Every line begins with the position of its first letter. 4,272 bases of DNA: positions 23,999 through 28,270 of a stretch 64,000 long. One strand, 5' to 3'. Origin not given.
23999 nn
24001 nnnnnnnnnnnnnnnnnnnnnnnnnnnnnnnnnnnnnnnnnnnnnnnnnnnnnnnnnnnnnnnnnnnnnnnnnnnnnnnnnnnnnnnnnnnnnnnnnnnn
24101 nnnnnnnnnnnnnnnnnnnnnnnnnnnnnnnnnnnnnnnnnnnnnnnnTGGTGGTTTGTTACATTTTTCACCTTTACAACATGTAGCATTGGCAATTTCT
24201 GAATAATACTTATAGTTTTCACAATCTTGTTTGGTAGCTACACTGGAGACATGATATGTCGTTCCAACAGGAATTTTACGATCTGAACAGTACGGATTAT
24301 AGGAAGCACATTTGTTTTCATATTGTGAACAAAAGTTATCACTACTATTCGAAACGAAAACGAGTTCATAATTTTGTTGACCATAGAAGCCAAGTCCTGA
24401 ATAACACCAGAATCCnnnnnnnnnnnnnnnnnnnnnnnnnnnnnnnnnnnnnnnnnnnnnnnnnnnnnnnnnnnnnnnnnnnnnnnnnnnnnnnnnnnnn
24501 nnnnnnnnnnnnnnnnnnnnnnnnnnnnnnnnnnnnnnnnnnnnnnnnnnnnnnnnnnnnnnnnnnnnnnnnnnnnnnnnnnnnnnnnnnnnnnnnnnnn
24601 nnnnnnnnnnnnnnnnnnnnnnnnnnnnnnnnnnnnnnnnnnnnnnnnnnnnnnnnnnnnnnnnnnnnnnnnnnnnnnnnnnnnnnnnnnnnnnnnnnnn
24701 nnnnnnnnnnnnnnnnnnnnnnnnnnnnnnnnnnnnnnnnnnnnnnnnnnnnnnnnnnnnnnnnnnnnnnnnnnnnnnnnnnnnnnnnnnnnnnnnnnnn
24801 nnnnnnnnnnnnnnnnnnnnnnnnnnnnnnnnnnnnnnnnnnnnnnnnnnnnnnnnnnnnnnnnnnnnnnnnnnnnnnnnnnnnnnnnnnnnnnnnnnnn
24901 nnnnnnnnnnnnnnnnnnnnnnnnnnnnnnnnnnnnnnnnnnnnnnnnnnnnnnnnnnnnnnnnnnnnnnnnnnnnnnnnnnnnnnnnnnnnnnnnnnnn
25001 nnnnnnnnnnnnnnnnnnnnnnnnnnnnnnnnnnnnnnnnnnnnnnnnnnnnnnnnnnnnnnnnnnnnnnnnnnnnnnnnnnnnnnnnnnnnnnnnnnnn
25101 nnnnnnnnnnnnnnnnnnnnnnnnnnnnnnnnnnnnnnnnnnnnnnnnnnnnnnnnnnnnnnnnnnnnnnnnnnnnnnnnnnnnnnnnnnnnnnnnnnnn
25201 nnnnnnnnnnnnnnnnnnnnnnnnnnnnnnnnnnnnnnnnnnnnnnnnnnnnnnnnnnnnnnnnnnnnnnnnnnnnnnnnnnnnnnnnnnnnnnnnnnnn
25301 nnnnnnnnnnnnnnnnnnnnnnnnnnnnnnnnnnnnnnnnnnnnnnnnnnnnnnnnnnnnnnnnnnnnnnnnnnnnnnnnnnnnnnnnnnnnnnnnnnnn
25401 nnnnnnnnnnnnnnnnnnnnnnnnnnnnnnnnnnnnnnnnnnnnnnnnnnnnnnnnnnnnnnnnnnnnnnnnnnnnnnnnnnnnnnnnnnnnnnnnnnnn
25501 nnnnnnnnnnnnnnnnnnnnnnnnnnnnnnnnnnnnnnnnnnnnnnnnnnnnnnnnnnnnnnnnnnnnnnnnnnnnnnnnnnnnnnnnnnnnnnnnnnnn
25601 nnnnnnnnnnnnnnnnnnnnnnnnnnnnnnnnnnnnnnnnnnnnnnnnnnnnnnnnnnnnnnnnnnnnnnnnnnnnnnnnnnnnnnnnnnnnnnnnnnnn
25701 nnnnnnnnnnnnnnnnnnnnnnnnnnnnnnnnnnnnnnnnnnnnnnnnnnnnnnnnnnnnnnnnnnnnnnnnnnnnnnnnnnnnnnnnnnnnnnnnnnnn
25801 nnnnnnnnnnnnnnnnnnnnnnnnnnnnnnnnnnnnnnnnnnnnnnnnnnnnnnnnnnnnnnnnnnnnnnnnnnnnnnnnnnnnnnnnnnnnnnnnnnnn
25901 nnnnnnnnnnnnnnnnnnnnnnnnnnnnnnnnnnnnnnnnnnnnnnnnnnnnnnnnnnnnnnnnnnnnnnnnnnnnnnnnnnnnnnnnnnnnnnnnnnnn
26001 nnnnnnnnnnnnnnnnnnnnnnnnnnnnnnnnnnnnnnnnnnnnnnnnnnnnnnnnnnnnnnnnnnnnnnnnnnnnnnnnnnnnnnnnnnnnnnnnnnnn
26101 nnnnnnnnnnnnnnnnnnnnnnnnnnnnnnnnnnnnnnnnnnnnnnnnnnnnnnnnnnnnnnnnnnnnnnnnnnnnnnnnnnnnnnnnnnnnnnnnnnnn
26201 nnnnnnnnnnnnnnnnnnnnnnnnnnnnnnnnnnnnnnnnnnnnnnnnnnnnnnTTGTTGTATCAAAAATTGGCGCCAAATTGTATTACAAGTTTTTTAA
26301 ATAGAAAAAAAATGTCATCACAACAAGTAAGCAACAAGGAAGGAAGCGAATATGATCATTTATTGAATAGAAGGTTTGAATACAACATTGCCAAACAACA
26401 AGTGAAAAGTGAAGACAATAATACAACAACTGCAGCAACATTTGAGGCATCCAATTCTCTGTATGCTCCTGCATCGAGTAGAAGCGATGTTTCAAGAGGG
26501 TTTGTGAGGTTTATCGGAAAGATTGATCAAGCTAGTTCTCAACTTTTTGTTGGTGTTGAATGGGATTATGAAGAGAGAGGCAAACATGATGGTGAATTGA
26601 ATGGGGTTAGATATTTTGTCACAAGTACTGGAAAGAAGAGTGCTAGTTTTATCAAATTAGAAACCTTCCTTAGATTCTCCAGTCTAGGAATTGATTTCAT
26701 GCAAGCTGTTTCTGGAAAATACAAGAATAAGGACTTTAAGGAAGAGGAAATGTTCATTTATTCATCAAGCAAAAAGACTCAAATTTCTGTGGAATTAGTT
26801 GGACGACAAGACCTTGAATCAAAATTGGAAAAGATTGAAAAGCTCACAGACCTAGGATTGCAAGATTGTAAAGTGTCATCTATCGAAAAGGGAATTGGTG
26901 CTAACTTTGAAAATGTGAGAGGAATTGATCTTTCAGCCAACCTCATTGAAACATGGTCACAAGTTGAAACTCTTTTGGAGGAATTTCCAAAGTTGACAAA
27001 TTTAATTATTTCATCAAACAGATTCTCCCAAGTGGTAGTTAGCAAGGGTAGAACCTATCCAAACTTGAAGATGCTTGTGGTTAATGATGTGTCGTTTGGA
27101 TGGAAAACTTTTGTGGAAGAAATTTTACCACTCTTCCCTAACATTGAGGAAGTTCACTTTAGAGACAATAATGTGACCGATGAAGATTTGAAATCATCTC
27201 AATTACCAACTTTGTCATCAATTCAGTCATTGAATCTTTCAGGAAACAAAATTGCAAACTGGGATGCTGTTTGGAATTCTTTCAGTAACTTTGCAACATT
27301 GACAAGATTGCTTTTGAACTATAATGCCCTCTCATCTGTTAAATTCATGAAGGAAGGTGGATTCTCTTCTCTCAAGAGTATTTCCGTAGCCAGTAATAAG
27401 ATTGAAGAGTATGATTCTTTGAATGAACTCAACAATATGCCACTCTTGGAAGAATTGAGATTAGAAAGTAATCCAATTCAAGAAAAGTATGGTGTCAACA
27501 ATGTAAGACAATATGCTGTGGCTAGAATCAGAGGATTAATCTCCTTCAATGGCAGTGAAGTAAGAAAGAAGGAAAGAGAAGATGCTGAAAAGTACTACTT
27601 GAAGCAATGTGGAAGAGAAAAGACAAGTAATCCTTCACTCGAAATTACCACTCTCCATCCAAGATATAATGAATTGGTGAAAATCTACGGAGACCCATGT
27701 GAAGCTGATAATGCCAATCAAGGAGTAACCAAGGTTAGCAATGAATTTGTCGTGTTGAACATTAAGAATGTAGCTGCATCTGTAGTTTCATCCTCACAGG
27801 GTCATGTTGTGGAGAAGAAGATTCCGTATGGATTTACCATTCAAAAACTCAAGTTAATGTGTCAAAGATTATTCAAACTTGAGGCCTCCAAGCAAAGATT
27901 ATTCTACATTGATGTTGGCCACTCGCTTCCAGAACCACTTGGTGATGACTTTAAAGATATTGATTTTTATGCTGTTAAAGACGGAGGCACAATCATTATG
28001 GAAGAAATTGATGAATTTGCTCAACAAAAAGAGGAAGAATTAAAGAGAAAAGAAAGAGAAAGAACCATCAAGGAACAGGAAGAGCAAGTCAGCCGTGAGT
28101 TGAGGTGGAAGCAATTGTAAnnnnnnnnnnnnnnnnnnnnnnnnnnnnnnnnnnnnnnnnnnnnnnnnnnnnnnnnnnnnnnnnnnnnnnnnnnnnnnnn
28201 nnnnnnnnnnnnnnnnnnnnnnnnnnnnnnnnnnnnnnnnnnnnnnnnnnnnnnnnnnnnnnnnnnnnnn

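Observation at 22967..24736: Six-module Cys-rich GPI-anchored protein with a Ly6/uPAR-type CC....CN signature in a probable non-metazoan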

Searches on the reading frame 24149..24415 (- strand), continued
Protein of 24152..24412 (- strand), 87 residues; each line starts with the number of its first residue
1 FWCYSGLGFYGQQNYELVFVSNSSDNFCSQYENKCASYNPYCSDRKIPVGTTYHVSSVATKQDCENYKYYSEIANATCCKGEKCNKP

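Call 60: search_protein_families(library=pfam, proteins=[P0035, P0040, P0052, P0063, P0064, P0070, P0077, P0080, P0082, P0055], max_evalue=0.01)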
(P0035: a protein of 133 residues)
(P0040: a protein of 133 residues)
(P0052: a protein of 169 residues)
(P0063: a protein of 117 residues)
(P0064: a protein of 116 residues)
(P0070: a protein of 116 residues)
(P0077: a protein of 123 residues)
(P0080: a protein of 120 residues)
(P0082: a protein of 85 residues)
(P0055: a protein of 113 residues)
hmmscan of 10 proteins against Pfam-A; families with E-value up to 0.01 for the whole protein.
P0035 (133 aa): 1 family
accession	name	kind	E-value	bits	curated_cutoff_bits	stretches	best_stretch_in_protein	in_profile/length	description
PF01064.29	Activin_recp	-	0.0086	17.5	20.9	0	22-109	2-78/79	Activin types I and II receptor domain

P0040 (133 aa): 0 families

P0052 (169 aa): 0 families

P0063 (117 aa): 0 families

P0064 (116 aa): 0 families

P0070 (116 aa): 0 families

P0077 (123 aa): 0 families

P0080 (120 aa): 0 families

P0082 (85 aa): 1 family
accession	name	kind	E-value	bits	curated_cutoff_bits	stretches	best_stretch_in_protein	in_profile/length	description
PF00021.27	UPAR_LY6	-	0.0068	17.3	24.8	1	8-77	7-82/82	u-PAR/Ly-6 domain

P0055 (113 aa): 0 families

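Call 61: search_protein_families(library=pfam, proteins=[P0030, P0046, P0032, P0011, P0014, P0012, P0023, P0004, P0006, P0007], max_evalue=0.01)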
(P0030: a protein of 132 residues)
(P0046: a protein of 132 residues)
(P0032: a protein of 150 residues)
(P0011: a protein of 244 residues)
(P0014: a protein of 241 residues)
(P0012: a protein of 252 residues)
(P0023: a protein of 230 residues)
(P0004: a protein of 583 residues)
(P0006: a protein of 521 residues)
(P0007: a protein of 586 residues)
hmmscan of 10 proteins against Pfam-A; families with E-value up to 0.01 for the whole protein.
P0030 (132 aa): 1 family
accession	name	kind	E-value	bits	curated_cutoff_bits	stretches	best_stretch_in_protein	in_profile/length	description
PF00569.23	ZZ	-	0.0083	16.4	21.4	0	80-104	9-33/45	Zinc finger, ZZ type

P0046 (132 aa): 1 family
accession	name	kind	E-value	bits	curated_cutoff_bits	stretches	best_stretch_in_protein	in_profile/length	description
PF25152.1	CD59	-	0.0079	16.3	33.9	0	5-106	5-97/127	CD59 glycoprotein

P0032 (150 aa): 1 family
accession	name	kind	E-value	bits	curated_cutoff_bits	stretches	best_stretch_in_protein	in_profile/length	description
PF01064.29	Activin_recp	-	0.004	18.5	20.9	1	68-116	29-77/79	Activin types I and II receptor domain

P0011 (244 aa): 0 families

P0014 (241 aa): 0 families

P0012 (252 aa): 3 families
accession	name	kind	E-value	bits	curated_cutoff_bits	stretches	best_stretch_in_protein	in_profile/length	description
PF00087.27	Toxin_TOLIP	-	8.1e-06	26.9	21.2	0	66-117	20-72/72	Snake toxin and toxin-like protein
PF01064.29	Activin_recp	-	2.8e-05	25.4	20.9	0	5-31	52-78/79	Activin types I and II receptor domain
PF00021.27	UPAR_LY6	-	0.00024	21.9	24.8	0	60-119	16-82/82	u-PAR/Ly-6 domain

P0023 (230 aa): 0 families

P0004 (583 aa): 2 families
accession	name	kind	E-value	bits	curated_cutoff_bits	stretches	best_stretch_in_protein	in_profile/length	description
PF00087.27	Toxin_TOLIP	-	9.8e-05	23.5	21.2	0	43-102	13-72/72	Snake toxin and toxin-like protein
PF00021.27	UPAR_LY6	-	0.00077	20.3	24.8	0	43-104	15-82/82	u-PAR/Ly-6 domain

P0006 (521 aa): 0 families

P0007 (586 aa): 0 families
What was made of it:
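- On LU / three-finger domain superfamily (Ly6/uPAR/snake toxin/TGF-beta receptor ectodomain; Pfam PF00021, PF00087, PF01064 and relatives): These are whole-protein scores summed over modules (call 61).
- P0012 and P0004 exceed the Toxin_TOLIP whole-protein cut-off (call 61).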

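Call 62: list_cluster_members(proteins=[P0005, P0007, P0010, P0012, P0017, P0019, P0022, P0026, P0027, P0029])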
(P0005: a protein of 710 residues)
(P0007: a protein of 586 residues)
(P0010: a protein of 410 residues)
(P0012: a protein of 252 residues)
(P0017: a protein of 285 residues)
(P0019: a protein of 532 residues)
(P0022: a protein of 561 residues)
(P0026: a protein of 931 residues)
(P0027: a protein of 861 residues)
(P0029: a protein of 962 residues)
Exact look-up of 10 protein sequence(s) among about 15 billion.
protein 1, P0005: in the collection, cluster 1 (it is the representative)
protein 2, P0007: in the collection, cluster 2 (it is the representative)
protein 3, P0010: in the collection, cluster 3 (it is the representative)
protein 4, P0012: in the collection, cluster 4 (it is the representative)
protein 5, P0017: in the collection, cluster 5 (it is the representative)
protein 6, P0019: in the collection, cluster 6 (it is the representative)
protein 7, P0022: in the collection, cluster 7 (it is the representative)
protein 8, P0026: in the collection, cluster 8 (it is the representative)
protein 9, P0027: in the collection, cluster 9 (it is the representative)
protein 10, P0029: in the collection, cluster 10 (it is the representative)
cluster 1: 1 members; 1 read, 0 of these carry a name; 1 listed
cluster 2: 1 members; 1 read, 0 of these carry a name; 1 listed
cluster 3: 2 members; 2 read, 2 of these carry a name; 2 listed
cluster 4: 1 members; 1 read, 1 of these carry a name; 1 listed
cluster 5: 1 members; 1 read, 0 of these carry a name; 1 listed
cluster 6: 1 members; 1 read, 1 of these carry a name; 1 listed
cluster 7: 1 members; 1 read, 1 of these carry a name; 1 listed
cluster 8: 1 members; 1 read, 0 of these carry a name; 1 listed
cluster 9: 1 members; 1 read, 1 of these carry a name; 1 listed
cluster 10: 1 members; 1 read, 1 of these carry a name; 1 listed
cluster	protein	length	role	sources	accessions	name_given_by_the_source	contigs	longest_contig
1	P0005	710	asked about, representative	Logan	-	-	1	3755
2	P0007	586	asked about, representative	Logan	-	-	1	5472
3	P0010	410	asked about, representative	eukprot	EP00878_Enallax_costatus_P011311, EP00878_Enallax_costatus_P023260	GHUV01011808.1.p1 GENE.GHUV01011808.1~~GHUV01011808.1.p1 ORF type:complete len:411 ...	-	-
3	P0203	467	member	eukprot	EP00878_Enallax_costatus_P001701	GHUV01001856.1.p1 GENE.GHUV01001856.1~~GHUV01001856.1.p1 ORF type:complete len:468 ...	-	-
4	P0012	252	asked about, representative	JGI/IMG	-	hypothetical protein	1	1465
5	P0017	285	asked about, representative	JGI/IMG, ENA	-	-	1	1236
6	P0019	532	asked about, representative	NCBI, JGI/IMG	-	hypothetical protein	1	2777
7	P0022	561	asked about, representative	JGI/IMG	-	hypothetical protein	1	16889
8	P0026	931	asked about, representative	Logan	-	-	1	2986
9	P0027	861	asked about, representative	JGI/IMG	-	hypothetical protein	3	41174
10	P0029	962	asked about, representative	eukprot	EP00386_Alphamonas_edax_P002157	GDKI01006473.1.p1 GENE.GDKI01006473.1~~GDKI01006473.1.p1 ORF type:complete len:988 ...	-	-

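Call 63: list_cluster_members(proteins=[P0040, P0052, P0064, P0016, P0018, P0023, P0031, P0033, P0037, P0041])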
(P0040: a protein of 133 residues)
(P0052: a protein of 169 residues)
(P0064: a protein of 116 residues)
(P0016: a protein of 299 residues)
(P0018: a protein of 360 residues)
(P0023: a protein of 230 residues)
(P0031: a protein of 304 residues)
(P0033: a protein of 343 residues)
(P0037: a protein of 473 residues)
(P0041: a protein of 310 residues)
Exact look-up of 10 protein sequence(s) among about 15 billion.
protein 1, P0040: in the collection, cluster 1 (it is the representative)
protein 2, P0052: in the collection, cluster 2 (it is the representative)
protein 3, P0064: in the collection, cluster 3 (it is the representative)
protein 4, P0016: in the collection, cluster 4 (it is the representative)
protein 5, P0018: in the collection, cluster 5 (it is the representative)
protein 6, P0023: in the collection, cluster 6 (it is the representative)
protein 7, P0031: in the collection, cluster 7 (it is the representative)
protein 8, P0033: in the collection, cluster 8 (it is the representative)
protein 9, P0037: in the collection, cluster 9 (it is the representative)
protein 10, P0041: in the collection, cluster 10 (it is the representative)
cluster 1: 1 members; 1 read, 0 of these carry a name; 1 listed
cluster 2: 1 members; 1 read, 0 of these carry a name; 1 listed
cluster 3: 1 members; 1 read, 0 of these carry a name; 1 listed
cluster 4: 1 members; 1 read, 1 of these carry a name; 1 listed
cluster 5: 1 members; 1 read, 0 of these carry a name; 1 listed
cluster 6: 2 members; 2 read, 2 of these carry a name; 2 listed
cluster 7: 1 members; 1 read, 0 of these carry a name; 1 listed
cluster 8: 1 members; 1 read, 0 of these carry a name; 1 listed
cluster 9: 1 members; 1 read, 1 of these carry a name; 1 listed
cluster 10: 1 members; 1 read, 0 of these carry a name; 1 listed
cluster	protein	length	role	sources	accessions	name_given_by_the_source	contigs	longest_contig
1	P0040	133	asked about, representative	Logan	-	-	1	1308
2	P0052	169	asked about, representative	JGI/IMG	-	-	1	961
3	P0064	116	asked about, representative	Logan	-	-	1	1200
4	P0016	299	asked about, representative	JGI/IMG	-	hypothetical protein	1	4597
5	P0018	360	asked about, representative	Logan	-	-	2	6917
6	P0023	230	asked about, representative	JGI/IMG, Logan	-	hypothetical protein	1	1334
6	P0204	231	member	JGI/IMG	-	hypothetical protein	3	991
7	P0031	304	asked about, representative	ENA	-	-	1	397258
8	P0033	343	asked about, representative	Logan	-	-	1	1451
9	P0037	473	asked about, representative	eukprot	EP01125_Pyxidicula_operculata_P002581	TRINITY_DN12438_c0_g1_i1.p1 TRINITY_DN12438_c0_g1~~TRINITY_DN12438_c0_g1_i1.p1 ORF ...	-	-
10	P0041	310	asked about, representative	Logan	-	-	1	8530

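Call 93: find_encoding_contigs(protein=P0053, flank=3000, max_places=3)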
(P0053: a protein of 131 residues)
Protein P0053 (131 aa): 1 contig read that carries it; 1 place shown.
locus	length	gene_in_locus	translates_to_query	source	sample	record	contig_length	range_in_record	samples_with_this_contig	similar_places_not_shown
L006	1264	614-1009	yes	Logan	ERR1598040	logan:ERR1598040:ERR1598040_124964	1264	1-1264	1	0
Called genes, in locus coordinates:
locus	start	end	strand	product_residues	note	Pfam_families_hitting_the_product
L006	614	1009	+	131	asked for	-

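Call 94: find_encoding_contigs(protein=P0081, flank=3000, max_places=3)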
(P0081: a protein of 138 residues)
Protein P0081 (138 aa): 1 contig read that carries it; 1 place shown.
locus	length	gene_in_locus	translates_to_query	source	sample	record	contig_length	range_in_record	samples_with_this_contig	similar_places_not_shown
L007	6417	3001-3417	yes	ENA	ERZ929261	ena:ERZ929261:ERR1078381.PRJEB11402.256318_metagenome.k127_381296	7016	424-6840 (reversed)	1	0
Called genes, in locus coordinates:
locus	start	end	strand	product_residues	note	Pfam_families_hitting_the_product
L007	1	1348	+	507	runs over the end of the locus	?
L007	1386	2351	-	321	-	PF03071:GNT-I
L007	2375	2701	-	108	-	-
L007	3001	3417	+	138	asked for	-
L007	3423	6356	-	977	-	PF17681:GCP_N_terminal, PF04130:GCP_C_terminal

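Call 95: find_encoding_contigs(protein=P0009, flank=3000, max_places=3)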
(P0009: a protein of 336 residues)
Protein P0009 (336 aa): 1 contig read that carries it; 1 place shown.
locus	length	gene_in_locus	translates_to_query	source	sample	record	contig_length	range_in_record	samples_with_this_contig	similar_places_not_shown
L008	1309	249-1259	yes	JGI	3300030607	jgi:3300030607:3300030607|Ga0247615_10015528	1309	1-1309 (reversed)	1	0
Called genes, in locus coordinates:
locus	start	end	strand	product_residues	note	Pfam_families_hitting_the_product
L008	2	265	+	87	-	?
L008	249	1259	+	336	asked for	-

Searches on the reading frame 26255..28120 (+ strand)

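Call 9: search_protein_families(library=pfam, proteins=[window:26255-28120:+], max_evalue=0.00001)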
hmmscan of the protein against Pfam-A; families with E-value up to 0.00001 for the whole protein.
window:26255-28120:+ (621 aa): 5 families
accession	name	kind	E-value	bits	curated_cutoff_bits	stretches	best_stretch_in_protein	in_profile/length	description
PF01302.31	CAP_GLY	-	5.6e-15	55.5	26.5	1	78-136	9-63/65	CAP-Gly domain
PF14580.12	LRR_9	-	1.6e-14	54.3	30.5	1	320-455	41-169/175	Leucine-rich repeat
PF12799.13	LRR_4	-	1.9e-14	53.8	27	0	295-336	1-39/44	Leucine Rich repeats (2 copies)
PF13855.12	LRR_8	-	7.8e-12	45.2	27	0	196-257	2-61/61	Leucine rich repeat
PF24758.1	LRR_At5g56370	-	1.2e-06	28.8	27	0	316-406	6-96/227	FBD-associated F-box protein At5g56370, LRR repeats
